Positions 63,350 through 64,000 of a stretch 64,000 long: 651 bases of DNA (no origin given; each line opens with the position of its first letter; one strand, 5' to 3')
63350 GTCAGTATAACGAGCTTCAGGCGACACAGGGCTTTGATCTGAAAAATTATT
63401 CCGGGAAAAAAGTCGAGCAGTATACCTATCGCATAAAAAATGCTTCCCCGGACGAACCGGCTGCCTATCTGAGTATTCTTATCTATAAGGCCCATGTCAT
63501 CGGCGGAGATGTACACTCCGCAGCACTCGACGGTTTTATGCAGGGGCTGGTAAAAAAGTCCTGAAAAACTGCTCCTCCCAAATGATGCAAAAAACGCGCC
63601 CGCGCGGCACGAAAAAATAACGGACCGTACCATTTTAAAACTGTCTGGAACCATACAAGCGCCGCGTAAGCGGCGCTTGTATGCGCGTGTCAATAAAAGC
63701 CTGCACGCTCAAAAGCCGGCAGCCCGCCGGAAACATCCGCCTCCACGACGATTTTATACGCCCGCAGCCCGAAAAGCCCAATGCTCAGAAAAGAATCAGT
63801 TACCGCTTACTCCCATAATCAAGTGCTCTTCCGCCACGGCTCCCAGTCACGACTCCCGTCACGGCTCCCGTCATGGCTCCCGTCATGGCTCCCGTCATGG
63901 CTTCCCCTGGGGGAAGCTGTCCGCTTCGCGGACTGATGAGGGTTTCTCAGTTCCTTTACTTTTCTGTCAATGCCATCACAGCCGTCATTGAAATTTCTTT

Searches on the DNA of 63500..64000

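Call 33: search_rna_families(source=window, start=63500, end=64000, threshold=evalue, max_evalue=10)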
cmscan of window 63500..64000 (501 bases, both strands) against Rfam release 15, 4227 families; matches with E-value up to 10: 8.
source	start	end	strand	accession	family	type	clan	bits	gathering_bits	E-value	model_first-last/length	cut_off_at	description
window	63584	63678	-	RF02538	TarB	Gene; sRNA;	-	18.7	80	0.5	1-79/79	no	Vibrio ToxT activated RNA TarB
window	63640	63690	+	RF01722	Pyrobac-1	Gene; sRNA;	-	15.7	40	4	1-60/60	no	Pyrobac-1 RNA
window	63652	63683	+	RF02602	BASRCI414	Gene; sRNA;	-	15.2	270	0.23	199-229/229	no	Brucella sRNA CI414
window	63588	63643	-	RF02871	ncS54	Gene; sRNA;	-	15.2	43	0.99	1-79/79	no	Burkholderia sRNA 54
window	63652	63741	-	RF02602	BASRCI414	Gene; sRNA;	-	14.5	270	0.36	1-229/229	no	Brucella sRNA CI414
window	63651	63757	-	RF02346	ar35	Gene; sRNA;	-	13.6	45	3.8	1-144/144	no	Alphaproteobacterial sRNA ar35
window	63588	63630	+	RF02422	Bp1_738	Gene; sRNA;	-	11.5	45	6.8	1-208/208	no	Burkholderia sRNA Bp1_Cand738_SIPHT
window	63649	63772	-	RF02076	STnc100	Gene; sRNA;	-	10.9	47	6.9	1-206/206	no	Gammaproteobacterial sRNA STnc100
